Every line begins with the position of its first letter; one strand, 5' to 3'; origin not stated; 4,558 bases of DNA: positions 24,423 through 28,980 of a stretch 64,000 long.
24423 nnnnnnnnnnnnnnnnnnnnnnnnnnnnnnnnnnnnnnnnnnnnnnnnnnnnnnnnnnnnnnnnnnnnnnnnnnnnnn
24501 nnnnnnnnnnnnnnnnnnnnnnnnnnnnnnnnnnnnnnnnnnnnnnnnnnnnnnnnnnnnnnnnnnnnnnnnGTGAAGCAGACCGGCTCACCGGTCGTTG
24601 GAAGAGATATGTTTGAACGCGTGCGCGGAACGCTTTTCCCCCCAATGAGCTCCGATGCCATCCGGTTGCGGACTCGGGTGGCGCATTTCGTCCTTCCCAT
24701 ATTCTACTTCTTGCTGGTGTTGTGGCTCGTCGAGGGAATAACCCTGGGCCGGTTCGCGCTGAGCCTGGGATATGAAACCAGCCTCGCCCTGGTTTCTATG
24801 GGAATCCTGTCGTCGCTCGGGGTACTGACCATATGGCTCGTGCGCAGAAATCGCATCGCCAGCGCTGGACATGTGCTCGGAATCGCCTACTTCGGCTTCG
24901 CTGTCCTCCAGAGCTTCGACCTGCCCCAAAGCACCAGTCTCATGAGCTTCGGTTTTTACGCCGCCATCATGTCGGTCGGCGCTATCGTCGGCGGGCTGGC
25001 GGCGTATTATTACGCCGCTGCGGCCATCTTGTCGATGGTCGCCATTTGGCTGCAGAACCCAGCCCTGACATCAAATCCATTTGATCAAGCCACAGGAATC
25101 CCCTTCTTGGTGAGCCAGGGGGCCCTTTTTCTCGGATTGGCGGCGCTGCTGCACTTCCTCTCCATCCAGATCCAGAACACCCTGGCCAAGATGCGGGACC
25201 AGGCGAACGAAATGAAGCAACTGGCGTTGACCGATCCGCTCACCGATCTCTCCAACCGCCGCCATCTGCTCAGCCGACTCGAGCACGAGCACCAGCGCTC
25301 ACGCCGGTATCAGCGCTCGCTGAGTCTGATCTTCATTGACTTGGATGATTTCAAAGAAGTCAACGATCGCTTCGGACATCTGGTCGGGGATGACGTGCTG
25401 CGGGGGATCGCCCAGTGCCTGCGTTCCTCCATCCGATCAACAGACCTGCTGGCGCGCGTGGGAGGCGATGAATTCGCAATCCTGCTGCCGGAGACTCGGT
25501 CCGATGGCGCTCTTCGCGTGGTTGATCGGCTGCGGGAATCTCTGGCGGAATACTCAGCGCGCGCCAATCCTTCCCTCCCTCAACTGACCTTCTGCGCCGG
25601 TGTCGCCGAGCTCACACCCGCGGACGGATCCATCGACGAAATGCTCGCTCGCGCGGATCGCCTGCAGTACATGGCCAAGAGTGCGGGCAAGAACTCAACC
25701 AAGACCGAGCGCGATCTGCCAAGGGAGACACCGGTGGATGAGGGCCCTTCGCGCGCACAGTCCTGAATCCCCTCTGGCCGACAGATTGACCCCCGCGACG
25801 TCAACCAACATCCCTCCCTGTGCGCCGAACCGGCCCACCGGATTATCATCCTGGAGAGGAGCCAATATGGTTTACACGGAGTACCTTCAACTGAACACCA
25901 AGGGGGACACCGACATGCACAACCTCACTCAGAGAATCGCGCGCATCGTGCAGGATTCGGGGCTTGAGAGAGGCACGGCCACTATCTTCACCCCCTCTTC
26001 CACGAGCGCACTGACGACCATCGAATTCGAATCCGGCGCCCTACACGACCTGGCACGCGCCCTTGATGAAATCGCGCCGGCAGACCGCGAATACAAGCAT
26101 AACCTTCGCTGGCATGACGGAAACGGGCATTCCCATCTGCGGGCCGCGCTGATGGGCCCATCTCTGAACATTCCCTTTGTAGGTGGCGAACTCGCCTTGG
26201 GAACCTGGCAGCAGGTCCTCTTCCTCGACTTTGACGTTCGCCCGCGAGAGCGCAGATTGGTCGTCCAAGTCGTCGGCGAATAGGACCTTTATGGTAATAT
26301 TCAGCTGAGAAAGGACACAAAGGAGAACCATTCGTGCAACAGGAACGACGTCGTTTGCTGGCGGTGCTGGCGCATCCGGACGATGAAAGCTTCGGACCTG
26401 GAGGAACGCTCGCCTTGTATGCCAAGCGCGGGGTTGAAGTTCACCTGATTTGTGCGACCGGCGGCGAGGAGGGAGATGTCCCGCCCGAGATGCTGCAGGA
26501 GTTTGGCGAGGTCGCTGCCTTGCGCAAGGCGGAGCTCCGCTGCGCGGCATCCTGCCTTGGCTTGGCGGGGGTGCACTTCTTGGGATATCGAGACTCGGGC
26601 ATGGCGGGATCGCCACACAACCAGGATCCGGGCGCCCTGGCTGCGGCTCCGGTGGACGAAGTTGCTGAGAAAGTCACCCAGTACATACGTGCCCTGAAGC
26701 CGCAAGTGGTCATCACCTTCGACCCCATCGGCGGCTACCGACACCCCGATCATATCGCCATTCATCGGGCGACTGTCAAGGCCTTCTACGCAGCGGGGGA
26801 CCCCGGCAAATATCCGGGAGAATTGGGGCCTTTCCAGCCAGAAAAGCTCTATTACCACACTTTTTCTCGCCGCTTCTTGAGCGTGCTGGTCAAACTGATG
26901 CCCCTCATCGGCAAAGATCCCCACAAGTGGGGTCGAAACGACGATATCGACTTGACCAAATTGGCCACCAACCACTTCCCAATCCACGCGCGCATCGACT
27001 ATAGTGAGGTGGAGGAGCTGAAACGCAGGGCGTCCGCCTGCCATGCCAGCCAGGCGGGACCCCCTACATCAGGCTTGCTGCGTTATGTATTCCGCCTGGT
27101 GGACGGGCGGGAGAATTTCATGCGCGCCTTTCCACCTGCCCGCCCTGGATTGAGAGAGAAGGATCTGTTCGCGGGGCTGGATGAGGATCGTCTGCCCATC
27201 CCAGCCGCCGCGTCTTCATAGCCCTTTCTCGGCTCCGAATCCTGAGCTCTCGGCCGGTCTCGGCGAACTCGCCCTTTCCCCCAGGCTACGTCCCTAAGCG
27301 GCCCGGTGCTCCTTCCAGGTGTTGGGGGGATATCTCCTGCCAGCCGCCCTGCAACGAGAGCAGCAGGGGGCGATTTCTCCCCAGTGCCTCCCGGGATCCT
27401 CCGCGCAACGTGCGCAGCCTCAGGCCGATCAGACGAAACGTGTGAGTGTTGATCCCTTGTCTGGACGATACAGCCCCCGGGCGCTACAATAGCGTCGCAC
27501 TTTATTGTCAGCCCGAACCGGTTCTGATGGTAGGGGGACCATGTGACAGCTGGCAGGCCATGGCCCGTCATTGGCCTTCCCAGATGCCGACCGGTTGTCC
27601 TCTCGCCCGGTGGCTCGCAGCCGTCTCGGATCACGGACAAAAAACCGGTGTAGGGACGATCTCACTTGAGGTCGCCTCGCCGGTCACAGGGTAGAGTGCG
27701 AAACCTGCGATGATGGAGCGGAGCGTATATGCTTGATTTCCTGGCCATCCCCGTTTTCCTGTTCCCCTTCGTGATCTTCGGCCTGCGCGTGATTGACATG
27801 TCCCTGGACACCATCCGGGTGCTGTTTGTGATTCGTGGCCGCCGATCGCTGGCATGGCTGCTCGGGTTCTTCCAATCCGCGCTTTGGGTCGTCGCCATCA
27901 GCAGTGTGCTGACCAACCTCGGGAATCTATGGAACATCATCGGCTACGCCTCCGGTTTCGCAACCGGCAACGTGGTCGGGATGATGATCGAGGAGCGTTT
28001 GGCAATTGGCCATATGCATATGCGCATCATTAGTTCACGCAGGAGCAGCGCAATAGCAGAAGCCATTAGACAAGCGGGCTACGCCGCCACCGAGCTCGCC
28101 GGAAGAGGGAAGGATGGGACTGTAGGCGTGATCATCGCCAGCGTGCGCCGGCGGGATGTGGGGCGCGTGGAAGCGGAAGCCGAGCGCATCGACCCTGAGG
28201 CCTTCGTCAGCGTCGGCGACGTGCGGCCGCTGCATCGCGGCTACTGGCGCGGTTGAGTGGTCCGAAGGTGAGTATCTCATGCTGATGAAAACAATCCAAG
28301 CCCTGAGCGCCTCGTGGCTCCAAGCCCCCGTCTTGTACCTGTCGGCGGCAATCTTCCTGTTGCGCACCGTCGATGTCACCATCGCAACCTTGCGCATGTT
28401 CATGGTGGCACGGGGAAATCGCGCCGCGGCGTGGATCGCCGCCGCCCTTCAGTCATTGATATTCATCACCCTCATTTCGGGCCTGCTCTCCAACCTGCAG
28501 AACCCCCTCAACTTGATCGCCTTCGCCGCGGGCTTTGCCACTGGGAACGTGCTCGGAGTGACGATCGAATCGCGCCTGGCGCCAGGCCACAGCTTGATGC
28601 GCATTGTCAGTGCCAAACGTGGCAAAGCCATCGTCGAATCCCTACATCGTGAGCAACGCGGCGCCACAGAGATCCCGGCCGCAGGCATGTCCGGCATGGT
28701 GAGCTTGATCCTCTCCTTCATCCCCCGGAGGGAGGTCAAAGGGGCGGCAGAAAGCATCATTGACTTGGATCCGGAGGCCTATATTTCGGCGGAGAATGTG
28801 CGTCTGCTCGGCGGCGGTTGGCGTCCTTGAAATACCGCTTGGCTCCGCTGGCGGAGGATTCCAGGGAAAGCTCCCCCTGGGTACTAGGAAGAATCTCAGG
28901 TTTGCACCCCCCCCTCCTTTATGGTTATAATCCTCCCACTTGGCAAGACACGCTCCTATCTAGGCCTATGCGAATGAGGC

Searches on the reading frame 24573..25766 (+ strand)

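Call 40: search_protein_families(library=pfam, proteins=[window:24573-25766:+], max_evalue=0.00001)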
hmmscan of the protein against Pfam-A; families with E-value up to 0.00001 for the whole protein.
window:24573-25766:+ (397 aa): 1 family
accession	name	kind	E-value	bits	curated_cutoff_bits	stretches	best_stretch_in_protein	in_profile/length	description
PF00990.26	GGDEF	-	4.1e-44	150.6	23.8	1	218-374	1-160/161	Diguanylate cyclase, GGDEF domain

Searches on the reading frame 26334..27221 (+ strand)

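Call 76: search_protein_families(library=pfam, proteins=[window:26334-27221:+], max_evalue=0.0001)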
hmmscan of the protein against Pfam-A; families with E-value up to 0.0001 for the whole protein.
window:26334-27221:+ (295 aa): 1 family
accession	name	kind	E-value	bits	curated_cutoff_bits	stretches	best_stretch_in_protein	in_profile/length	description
PF02585.22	PIG-L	-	1e-33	117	28.2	1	9-150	1-128/129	GlcNAc-PI de-N-acetylase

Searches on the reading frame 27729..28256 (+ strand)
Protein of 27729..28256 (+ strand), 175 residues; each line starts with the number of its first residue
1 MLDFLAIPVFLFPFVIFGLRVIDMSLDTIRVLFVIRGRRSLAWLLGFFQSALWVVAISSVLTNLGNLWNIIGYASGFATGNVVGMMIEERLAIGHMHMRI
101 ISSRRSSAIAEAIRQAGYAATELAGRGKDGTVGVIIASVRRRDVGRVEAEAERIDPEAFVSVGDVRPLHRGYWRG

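Call 19: search_protein_families(library=pfam, proteins=[window:27729-28256:+], max_evalue=0.01)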
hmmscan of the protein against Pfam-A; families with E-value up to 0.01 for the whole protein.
window:27729-28256:+ (175 aa): 2 families
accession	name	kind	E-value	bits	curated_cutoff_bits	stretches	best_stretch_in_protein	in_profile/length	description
PF18955.5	DUF5698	-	6.1e-22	78.3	27.5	1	28-85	1-58/58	Domain of unknown function (DUF5698)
PF10035.14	DUF2179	-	1.3e-06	28.5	22.8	1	120-166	3-51/55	Uncharacterized protein conserved in bacteria (DUF2179)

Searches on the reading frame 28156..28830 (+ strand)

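Call 19: search_protein_families(library=pfam, proteins=[window:28156-28830:+], max_evalue=0.01)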
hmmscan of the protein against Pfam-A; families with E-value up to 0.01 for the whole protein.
window:28156-28830:+ (224 aa): 2 families
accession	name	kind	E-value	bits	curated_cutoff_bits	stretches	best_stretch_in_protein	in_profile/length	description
PF18955.5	DUF5698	-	1.2e-16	61.4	27.5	1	78-135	1-58/58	Domain of unknown function (DUF5698)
PF10035.14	DUF2179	-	5.2e-05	23.4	22.8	1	168-216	1-51/55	Uncharacterized protein conserved in bacteria (DUF2179)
